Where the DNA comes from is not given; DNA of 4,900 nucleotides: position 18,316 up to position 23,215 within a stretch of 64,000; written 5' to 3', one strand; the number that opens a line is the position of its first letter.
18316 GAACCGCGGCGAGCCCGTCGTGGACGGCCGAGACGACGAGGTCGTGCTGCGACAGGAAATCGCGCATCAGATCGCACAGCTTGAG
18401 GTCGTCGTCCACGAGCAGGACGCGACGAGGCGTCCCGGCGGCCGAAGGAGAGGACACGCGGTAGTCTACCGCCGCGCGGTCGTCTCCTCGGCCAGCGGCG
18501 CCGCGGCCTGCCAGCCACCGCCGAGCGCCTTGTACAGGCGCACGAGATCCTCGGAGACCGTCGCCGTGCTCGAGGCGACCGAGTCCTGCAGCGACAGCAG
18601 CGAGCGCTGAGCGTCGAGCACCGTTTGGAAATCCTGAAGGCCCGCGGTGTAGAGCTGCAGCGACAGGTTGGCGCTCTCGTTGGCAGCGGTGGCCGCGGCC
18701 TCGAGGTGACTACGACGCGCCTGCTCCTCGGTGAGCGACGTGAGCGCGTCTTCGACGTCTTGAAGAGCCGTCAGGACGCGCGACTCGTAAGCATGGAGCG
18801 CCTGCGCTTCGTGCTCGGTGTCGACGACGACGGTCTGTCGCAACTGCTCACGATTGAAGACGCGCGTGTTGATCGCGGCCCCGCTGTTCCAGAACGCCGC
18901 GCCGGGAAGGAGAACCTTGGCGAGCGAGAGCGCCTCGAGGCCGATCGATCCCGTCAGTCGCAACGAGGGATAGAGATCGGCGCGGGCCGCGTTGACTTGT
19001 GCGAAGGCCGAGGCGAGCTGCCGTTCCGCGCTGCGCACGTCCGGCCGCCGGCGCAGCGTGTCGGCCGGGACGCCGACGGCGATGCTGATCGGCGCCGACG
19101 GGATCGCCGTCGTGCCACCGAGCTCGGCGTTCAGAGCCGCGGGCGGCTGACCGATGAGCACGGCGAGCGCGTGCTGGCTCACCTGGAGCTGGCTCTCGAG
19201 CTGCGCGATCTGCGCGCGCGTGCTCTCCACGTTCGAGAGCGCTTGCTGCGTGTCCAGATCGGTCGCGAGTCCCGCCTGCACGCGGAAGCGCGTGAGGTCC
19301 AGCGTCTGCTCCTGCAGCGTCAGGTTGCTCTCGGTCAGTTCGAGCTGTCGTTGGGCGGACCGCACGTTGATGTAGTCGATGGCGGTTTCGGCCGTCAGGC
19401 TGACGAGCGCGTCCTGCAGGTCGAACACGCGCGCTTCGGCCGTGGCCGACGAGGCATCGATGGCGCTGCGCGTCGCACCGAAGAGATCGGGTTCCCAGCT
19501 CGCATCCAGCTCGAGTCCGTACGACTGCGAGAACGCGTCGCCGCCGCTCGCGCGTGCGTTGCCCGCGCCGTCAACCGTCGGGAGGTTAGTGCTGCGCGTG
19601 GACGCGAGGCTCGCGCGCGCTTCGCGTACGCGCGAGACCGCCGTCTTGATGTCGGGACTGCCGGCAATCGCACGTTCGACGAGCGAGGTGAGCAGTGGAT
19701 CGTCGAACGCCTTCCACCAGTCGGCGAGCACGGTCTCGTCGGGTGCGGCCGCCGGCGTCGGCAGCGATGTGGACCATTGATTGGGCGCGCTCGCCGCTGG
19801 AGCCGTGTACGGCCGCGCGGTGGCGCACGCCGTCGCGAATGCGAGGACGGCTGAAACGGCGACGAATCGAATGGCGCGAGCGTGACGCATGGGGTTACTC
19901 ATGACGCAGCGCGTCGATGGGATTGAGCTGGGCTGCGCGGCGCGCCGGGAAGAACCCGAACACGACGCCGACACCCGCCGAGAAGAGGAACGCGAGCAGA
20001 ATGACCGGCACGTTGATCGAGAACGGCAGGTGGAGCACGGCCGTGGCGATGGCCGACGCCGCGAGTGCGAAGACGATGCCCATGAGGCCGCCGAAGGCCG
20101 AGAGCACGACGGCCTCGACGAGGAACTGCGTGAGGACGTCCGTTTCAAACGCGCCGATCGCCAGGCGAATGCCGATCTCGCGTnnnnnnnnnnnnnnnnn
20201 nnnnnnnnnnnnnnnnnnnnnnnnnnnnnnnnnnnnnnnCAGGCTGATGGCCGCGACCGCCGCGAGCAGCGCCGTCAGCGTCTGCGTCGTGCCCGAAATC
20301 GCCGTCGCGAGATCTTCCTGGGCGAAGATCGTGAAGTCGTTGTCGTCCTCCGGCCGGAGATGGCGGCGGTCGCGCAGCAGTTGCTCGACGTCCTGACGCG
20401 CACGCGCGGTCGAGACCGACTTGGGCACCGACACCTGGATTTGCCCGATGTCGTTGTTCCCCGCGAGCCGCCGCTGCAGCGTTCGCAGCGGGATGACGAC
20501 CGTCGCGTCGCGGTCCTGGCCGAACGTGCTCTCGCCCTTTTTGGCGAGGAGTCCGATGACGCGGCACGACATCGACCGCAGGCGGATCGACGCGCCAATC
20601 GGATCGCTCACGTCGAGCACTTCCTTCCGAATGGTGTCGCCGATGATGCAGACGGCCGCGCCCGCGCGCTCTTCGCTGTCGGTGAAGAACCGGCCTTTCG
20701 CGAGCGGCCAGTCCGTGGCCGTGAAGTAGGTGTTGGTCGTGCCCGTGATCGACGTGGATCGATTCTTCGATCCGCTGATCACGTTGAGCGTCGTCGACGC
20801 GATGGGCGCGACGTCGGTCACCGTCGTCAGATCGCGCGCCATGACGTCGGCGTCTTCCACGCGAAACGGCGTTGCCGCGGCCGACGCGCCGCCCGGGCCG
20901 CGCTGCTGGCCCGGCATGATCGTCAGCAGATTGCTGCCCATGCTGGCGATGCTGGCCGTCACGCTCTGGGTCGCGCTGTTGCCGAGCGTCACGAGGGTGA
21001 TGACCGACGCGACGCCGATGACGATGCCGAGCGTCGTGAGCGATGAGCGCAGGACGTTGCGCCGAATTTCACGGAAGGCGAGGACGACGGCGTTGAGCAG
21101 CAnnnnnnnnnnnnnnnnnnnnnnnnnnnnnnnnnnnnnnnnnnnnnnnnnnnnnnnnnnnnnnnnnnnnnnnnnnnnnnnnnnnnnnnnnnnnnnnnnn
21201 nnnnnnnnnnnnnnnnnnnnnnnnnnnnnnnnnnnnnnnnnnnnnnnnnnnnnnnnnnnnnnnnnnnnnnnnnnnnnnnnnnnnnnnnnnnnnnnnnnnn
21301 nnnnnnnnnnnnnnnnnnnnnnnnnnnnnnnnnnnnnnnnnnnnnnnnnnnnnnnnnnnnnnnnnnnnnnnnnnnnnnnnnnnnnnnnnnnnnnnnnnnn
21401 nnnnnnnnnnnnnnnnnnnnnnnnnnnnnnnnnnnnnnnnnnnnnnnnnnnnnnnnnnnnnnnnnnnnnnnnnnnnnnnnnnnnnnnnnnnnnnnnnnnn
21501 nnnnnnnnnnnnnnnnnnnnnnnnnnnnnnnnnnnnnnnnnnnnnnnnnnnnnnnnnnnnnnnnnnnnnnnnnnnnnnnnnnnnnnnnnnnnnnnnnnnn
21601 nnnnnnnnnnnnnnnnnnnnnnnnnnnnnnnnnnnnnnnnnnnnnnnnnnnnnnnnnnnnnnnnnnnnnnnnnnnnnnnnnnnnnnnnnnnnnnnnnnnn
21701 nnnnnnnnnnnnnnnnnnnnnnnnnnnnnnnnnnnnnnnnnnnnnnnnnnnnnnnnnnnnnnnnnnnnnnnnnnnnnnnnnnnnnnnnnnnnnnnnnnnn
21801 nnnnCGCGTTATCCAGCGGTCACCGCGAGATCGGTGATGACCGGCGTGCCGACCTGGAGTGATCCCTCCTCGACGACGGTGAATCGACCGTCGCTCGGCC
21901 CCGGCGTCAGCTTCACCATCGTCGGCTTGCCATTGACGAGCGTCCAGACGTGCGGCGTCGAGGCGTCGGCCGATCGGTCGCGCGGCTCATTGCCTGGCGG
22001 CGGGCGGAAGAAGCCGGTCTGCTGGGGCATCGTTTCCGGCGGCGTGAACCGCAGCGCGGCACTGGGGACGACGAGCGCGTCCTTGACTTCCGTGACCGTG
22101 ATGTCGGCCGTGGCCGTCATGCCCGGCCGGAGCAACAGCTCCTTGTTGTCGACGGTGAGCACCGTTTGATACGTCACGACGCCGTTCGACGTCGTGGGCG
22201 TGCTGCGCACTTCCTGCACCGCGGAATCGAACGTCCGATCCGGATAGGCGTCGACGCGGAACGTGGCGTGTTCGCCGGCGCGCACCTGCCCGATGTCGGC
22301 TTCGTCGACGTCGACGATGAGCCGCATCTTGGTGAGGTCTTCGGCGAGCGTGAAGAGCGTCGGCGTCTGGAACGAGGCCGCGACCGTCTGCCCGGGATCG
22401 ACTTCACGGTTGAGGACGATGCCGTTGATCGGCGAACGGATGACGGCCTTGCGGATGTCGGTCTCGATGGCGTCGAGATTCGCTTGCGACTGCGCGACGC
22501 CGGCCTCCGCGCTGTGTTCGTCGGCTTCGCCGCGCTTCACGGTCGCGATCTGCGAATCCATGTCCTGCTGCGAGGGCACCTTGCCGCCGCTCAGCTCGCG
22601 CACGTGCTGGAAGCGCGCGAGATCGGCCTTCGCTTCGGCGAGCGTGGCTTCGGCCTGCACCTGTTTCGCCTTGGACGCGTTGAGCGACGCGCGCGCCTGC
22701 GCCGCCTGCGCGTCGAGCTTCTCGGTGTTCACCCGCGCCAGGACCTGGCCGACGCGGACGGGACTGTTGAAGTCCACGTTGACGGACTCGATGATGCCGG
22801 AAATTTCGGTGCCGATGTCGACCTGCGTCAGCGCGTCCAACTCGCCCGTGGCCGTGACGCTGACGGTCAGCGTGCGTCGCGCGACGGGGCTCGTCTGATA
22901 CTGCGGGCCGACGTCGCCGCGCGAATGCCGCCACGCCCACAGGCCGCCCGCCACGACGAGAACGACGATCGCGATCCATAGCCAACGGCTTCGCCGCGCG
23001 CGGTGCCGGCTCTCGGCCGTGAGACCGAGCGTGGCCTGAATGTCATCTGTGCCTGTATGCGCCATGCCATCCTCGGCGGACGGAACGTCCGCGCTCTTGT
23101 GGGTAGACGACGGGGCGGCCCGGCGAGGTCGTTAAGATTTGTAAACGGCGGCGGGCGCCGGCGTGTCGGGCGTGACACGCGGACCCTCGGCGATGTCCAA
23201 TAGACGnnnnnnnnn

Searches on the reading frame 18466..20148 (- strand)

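Call 25: search_protein_families(library=pfam, proteins=[window:18466-20148:-], max_evalue=0.00001)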
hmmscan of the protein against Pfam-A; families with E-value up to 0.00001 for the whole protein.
window:18466-20148:- (560 aa): 1 family
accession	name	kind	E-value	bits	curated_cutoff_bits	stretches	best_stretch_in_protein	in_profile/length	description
PF02321.23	OEP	-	7.1e-33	114.4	22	2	155-333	3-187/187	Outer membrane efflux protein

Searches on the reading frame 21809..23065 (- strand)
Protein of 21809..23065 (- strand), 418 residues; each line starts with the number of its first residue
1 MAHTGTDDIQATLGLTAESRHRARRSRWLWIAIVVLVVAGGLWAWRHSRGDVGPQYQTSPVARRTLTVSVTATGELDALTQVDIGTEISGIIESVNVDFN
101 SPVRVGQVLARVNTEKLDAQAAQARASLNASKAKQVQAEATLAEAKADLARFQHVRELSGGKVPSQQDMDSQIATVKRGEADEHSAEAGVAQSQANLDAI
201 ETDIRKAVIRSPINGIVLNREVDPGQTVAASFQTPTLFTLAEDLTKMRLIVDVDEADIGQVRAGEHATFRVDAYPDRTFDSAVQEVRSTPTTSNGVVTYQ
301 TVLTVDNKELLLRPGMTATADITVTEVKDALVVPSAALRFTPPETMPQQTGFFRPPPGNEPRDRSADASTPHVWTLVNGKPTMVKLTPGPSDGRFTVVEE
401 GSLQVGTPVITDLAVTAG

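Call 25: search_protein_families(library=pfam, proteins=[window:21809-23065:-], max_evalue=0.00001)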
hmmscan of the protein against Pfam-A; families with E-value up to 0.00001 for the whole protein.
window:21809-23065:- (418 aa): 2 families
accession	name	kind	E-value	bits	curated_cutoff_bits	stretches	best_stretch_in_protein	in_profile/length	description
PF16576.10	HlyD_D23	-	5.1e-21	75.4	30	1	68-318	6-214/214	Barrel-sandwich domain of CusB or HlyD membrane-fusion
PF13437.12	HlyD_3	-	5.9e-15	56.4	22.2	1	208-315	1-106/106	HlyD family secretion protein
